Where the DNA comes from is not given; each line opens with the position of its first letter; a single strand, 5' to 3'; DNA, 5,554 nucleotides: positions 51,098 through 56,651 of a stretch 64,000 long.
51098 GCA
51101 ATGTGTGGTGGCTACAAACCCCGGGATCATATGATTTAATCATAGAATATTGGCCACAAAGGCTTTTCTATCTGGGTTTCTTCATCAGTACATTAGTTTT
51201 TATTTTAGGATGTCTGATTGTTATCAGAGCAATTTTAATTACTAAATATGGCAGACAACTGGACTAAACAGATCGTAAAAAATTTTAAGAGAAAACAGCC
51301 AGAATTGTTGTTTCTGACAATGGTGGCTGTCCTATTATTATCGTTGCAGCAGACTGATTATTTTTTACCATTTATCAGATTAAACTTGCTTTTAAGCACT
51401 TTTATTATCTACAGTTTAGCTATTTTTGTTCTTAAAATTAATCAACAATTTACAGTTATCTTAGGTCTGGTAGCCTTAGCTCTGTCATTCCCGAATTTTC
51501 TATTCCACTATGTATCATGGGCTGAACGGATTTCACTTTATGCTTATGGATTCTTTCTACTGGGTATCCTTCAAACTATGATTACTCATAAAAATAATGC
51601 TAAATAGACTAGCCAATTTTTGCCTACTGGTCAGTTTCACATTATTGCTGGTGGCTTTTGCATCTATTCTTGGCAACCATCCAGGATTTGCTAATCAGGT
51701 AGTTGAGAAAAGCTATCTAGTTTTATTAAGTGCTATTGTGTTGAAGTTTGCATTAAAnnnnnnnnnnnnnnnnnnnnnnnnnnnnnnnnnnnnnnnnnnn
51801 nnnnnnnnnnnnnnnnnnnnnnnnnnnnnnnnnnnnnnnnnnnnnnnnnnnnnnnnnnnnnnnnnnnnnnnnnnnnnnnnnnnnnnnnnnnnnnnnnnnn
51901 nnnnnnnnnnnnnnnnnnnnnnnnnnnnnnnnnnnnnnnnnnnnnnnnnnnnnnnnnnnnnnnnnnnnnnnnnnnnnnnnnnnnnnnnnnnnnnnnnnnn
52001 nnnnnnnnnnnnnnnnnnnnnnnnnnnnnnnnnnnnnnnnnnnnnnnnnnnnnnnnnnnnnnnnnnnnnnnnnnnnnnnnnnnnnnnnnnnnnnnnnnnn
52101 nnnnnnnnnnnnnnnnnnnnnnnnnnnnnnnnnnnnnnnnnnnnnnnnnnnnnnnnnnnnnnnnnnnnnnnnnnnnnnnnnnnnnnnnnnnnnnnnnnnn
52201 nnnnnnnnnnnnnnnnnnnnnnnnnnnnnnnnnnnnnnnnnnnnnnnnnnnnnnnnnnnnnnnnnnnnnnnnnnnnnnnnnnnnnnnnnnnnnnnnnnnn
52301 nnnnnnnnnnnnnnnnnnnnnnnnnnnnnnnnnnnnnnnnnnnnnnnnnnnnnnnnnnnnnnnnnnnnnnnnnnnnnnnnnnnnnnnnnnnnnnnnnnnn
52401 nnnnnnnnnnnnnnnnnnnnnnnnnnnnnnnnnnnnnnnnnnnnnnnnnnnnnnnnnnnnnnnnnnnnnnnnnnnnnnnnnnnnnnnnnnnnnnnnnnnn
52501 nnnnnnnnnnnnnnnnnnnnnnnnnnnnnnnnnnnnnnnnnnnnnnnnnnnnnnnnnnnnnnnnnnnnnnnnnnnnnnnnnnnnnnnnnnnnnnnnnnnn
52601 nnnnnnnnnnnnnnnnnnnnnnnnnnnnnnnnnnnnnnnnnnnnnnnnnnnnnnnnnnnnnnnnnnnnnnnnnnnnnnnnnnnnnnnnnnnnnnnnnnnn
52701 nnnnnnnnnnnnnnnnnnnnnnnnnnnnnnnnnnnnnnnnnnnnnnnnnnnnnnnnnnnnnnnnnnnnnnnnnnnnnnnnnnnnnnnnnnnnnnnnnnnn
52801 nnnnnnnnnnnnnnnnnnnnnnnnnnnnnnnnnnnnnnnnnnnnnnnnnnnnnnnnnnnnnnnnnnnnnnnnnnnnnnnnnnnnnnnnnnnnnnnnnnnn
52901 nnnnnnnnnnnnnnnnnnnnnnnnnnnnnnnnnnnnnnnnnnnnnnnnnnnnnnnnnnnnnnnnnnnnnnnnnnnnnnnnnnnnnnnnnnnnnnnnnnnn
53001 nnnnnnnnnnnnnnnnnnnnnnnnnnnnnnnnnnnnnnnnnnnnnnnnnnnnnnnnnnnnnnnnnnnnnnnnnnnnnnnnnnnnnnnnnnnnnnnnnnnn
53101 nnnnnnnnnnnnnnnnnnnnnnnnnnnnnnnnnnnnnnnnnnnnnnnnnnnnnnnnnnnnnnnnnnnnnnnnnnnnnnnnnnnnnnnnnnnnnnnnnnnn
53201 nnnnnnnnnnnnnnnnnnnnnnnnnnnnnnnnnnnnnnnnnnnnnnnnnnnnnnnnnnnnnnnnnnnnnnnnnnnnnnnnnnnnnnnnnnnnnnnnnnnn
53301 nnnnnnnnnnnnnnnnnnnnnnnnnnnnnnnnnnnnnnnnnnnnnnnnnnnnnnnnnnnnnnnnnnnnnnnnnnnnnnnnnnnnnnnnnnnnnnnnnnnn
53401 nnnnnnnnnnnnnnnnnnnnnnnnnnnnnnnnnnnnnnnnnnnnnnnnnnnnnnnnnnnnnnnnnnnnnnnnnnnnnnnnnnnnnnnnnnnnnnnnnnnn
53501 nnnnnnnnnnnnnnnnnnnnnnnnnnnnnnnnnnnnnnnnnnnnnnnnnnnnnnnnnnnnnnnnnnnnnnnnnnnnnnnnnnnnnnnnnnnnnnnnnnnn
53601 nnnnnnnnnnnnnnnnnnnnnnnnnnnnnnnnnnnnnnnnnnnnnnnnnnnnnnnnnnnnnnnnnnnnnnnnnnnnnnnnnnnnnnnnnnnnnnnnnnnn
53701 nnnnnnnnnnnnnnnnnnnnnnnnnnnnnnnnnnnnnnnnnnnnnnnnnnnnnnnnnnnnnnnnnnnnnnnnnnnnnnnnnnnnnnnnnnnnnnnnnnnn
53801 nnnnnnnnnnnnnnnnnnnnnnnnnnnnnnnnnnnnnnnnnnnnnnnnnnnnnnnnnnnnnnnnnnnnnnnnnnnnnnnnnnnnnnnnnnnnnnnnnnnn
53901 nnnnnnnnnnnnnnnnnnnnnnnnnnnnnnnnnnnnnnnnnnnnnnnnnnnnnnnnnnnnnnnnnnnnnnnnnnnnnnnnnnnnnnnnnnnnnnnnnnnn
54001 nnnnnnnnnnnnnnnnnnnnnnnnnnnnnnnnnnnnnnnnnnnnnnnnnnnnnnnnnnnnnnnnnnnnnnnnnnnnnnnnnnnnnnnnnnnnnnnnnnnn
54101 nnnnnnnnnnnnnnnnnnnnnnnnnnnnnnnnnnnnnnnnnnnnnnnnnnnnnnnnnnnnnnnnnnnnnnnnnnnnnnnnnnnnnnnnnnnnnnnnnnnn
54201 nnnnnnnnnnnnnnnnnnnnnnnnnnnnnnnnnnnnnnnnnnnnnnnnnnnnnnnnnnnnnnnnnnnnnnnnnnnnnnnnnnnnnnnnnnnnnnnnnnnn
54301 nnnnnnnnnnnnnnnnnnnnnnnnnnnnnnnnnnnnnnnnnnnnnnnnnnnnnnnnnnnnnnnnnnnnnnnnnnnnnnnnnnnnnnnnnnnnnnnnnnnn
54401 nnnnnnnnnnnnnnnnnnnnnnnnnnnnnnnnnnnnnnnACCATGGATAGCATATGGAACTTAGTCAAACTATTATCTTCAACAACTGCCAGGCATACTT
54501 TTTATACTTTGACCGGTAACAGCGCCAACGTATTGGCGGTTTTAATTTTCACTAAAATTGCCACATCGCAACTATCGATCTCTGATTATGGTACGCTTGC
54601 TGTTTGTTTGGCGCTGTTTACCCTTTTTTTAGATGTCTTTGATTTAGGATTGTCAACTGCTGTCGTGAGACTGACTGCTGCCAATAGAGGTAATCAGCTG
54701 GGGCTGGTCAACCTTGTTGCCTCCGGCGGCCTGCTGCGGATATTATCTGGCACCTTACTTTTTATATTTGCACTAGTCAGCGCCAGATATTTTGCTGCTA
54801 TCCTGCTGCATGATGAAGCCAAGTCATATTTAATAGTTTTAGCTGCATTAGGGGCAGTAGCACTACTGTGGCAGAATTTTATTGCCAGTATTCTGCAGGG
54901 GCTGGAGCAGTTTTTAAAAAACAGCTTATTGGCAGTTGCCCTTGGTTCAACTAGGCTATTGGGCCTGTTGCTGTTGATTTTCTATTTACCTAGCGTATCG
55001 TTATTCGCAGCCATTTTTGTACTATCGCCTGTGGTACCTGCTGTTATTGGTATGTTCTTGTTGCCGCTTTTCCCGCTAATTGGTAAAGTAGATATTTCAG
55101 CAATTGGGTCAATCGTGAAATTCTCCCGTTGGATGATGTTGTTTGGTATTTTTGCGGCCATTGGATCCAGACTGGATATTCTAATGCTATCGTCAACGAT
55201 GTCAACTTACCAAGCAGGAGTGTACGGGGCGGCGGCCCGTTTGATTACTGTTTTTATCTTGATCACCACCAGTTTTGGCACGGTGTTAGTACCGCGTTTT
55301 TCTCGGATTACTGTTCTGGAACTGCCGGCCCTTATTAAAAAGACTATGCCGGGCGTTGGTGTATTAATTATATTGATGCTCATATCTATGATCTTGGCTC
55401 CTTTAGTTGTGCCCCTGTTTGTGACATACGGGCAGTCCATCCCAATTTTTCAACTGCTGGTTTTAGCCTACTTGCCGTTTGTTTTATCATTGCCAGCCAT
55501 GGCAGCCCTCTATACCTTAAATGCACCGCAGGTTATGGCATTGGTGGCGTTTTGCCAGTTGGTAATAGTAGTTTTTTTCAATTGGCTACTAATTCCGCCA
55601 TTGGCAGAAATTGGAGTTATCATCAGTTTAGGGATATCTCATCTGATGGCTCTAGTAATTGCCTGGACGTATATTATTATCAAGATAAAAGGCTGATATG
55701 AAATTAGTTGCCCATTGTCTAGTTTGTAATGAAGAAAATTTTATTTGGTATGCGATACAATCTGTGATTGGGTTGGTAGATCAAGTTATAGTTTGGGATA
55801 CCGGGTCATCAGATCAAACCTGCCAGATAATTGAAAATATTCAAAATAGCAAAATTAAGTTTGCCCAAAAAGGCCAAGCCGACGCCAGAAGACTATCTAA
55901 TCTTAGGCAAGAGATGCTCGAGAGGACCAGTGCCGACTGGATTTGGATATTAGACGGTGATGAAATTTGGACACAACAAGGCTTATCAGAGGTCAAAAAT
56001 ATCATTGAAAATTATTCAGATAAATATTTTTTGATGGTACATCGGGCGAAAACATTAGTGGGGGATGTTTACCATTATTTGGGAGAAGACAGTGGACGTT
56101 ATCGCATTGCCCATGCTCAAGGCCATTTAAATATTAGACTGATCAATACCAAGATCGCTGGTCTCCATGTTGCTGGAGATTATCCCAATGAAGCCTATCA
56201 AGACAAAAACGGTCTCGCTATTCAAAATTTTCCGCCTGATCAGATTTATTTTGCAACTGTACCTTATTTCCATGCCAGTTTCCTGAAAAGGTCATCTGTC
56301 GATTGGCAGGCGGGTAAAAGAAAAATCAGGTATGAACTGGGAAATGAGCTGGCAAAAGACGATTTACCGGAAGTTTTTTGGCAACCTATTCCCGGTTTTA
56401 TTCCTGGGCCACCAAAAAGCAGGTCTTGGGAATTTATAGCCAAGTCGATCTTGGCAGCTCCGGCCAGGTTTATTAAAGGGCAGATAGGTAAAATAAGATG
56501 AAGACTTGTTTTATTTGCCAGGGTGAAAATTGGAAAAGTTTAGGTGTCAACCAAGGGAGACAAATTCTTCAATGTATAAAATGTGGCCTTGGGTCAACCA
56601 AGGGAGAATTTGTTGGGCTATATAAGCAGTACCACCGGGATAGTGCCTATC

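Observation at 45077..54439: Tandem triplet of giant YfhO/AftD-like membrane proteins with small hydrophobic ORFs wedged between B2 and B3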

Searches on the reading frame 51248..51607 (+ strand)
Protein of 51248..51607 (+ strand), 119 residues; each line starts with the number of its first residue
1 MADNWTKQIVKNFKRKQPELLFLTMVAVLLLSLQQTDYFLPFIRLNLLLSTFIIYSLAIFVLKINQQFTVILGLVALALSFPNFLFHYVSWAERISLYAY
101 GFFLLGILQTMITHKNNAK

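Call 4: search_protein_families(library=pfam, proteins=[window:51248-51607:+], max_evalue=0.01)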
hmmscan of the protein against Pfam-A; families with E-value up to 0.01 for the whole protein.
window:51248-51607:+ (119 aa): 0 families

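Call 5: search_protein_families(library=ncbifam, proteins=[window:51248-51607:+], max_evalue=0.01)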
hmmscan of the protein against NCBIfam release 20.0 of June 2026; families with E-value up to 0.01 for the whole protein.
window:51248-51607:+ (119 aa): 0 families

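Call 12: find_encoding_contigs(protein=window:51248-51607:+, flank=10000, max_places=6)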
Protein window:51248-51607:+ (119 aa): 5 contigs read that carry it; 5 places shown.
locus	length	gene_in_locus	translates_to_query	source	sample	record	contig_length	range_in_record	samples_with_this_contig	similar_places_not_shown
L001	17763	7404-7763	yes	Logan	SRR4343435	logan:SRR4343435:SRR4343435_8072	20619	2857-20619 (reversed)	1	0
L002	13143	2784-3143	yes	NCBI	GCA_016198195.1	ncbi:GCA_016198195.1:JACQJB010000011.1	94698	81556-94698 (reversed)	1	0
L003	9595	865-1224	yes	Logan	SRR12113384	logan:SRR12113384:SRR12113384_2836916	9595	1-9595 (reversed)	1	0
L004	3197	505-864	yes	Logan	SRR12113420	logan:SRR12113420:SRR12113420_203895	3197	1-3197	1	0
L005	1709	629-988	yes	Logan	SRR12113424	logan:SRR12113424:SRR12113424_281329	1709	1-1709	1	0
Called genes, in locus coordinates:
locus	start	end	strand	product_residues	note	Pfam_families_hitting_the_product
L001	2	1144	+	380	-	?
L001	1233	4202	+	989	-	-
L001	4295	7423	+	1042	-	PF11847:GT-C_AftD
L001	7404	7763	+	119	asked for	-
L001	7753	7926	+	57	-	-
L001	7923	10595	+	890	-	-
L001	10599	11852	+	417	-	PF01943:Polysacc_synt, PF13440:Polysacc_synt_3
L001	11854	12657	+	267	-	PF00535:Glycos_transf_2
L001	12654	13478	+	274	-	PF13489:Methyltransf_23, PF07021:MetW, PF13649:Methyltransf_25, PF13847:Methyltransf_31, PF08241:Methyltransf_11, PF08242:Methyltransf_12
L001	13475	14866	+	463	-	-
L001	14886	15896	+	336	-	PF13439:Glyco_transf_4, PF00534:Glycos_transf_1, PF13692:Glyco_trans_1_4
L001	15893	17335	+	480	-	-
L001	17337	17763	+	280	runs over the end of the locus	PF00535:Glycos_transf_2, PF10111:Glyco_tranf_2_2, PF13641:Glyco_tranf_2_3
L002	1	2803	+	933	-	PF11847:GT-C_AftD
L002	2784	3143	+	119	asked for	-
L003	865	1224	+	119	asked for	-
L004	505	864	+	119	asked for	-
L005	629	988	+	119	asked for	-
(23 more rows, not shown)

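Call 34: find_homologous_proteins(query=window:51248-51607:+, max_evalue=0.01)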
Query window:51248-51607:+ (119 aa): 3 proteins with E <= 0.01 among 61 candidates.
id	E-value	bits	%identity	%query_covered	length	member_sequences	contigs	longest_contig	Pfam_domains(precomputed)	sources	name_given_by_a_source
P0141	2.5e-68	245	100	100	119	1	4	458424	-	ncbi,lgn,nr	ncbi:hypothetical protein HY388_02155 [Candidatus Daviesbacteria bacterium]|nr:hypothetical protein 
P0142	8.5e-59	215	87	100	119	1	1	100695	-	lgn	-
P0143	2.8e-34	136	60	94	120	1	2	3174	-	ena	-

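Call 40: search_protein_families(library=pfam, alignment_id=A5, max_evalue=1)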
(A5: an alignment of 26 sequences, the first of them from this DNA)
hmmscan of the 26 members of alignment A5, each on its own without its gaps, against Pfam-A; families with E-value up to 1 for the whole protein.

A. member 1, seq(119 aa): 1 family
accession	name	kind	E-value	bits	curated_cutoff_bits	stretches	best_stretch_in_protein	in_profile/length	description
PF23539.1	DUF7134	-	0.019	15.1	27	1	15-95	52-131/155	Domain of unknown function (DUF7134)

B. families by the number of members that match (of 26 scanned): 12 families
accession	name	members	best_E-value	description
PF07721.20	TPR_4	2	0.18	Tetratricopeptide repeat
PF22765.1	DUF7010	1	0.0057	Family of unknown function (DUF7010)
PF23539.1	DUF7134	1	0.019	Domain of unknown function (DUF7134)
PF25265.1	USP32_N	1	0.036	USP32 N-terminal domain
PF17272.7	DUF5337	1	0.045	Family of unknown function (DUF5337)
PF10011.15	DUF2254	1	0.064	Predicted membrane protein (DUF2254)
PF16492.10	Cadherin_C_2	1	0.077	Cadherin cytoplasmic C-terminal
PF20520.3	Ac45-VOA1_TM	1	0.077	V0 complex accessory subunit Ac45/VOA1 transmembrane domain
PF12428.13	DUF3675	1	0.26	Protein of unknown function (DUF3675)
PF11124.14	Pho86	1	0.26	Inorganic phosphate transporter chaperone Pho86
PF08058.16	NPCC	1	0.31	Nuclear pore complex component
PF20237.3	DUF6594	1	0.47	Family of unknown function (DUF6594)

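Call 47: search_protein_representatives(alignment_id=A4)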
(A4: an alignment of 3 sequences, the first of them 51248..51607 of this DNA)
Query: 3 sequences, 119 profile positions. Proteins with E-value up to 0.001 (for the whole library): 20; up to 1e-10: 4; up to 1e-30: 1. The best 20 are listed.
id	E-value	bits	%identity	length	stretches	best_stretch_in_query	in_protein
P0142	3.8e-64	230.5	-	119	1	1-119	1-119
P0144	2.7e-16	76.1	-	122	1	1-112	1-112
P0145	9.6e-13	64.7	-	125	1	10-114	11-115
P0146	1.9e-12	63.7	-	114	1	6-117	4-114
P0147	7.8e-10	55.3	-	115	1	9-113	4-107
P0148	9.4e-10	55.0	-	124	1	7-111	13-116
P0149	1.8e-09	54.1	-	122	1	5-113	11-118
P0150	7.9e-08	48.8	-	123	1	13-114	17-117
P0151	4.8e-06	43.0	-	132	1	5-110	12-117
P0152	1.3e-05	41.6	-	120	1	20-118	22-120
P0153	1.6e-05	41.3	-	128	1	10-115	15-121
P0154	2.9e-05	40.5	-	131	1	11-116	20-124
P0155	5.3e-05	39.7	-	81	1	52-113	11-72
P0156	6.7e-05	39.4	-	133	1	3-113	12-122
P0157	1.3e-04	38.4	-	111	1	10-113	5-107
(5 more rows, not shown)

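Call 55: predict_structure(alignment_id=A6)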
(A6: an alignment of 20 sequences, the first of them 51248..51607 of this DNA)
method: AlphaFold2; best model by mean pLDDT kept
length: 119 residues; sequences in the alignment: 20
mean_pLDDT: 91.6   pTM: 0.75
mean pLDDT of the five models: 91.6, 91.6, 88.7, 88.0, 87.5
residues with pLDDT >= 90: 92; 70-90: 26; 50-70: 1; < 50: 0
segments of 3 or more residues with pLDDT < 50: none
pLDDT, mean of each block of 10 residues (from residue 1): 85 93 95 85 86 94 93 96 94 95 95 89
secondary structure, 60 per line:
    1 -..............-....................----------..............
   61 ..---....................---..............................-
elements in order: H2-15 H17-36 H47-62 H66-85 H89-118

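Call 63: search_solved_structures(query=A5, max_evalue=10)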
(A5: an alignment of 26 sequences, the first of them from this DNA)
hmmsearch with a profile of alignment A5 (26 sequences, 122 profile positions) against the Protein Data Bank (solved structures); distinct sequences matched with E-value up to 10: 2.
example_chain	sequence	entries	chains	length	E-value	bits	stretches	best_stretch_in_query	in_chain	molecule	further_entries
2k9p_A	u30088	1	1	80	1.1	12.3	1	17-54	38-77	Pheromone alpha factor receptor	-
8blo_A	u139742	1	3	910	3.4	10.7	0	60-119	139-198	Urea transporter 2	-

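Call 68: find_encoding_contigs(protein=P0143, flank=5000, max_places=2)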
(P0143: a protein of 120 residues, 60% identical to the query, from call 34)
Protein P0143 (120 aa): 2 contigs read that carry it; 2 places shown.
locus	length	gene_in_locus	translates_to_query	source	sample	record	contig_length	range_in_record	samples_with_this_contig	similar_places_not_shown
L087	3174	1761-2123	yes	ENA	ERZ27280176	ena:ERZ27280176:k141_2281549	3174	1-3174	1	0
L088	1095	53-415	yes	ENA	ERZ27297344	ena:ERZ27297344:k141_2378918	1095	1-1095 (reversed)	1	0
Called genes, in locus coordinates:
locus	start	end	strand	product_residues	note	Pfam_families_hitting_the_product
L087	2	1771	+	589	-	?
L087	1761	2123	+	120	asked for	-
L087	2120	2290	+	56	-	-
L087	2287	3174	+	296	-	?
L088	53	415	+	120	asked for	-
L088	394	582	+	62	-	-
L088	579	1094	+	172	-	?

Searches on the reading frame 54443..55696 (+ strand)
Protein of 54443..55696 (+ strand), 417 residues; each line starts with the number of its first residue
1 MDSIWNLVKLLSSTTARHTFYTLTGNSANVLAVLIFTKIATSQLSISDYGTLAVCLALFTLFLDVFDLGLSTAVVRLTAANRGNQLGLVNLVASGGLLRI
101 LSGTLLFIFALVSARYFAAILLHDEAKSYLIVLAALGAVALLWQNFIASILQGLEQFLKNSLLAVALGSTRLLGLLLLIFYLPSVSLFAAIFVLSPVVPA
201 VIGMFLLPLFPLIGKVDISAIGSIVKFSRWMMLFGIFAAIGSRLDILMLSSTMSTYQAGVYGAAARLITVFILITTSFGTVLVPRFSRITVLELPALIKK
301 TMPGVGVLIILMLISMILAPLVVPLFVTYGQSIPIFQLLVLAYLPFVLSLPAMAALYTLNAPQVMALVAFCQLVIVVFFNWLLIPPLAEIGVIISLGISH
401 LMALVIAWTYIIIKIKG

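Call 15: search_protein_families(library=pfam, proteins=[window:54443-55696:+], max_evalue=0.001)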
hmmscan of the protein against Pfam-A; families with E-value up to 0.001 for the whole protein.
window:54443-55696:+ (417 aa): 2 families
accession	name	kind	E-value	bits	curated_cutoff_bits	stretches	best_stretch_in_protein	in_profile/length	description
PF01943.22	Polysacc_synt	-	2.2e-16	60.6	28.2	1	17-289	3-273/274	Polysaccharide biosynthesis protein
PF13440.11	Polysacc_synt_3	-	2.7e-10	40.4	23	1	44-327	6-284/293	Polysaccharide biosynthesis protein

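Call 71: search_protein_families(library=ncbifam, proteins=[window:54443-55696:+], max_evalue=0.001)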
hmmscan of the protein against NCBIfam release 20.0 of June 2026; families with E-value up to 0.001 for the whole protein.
window:54443-55696:+ (417 aa): 1 family
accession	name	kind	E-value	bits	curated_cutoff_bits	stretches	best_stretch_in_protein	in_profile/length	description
NF041871.1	Wzx_EPS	equivalog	0.00098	17.9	800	0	39-389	26-376/492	exopolysaccharide biosynthesis flippase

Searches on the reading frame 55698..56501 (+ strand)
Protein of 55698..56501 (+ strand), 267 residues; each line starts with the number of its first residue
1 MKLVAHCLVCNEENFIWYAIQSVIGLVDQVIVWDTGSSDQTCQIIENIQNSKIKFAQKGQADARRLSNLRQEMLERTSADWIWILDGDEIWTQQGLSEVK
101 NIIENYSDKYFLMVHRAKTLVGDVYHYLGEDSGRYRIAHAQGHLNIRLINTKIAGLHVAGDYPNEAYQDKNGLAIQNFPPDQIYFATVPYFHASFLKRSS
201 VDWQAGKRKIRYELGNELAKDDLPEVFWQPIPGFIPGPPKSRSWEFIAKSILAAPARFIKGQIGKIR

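Call 15: search_protein_families(library=pfam, proteins=[window:55698-56501:+], max_evalue=0.001)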
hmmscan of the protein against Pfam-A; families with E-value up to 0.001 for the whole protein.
window:55698-56501:+ (267 aa): 2 families
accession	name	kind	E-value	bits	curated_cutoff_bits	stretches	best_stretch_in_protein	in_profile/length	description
PF00535.33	Glycos_transf_2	-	3.1e-12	47.2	23.3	1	9-128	6-128/168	Glycosyl transferase family 2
PF13704.12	Glyco_tranf_2_4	-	6e-08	33.5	27.5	1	11-91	2-84/98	Glycosyl transferase family 2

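Call 71: search_protein_families(library=ncbifam, proteins=[window:55698-56501:+], max_evalue=0.001)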
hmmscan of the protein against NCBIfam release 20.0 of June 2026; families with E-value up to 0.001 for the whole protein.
window:55698-56501:+ (267 aa): 2 families
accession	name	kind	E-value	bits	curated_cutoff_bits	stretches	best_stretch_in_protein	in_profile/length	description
TIGR04195.1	S_glycosyl_SunS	equivalog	1.4e-06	27.4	350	1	7-103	63-158/421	SunS family peptide S-glycosyltransferase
TIGR04283.1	glyco_like_mftF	equivalog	0.00016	21.3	182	1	18-111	16-107/221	TIGR04283 family arsenosugar biosynthesis glycosyltransferase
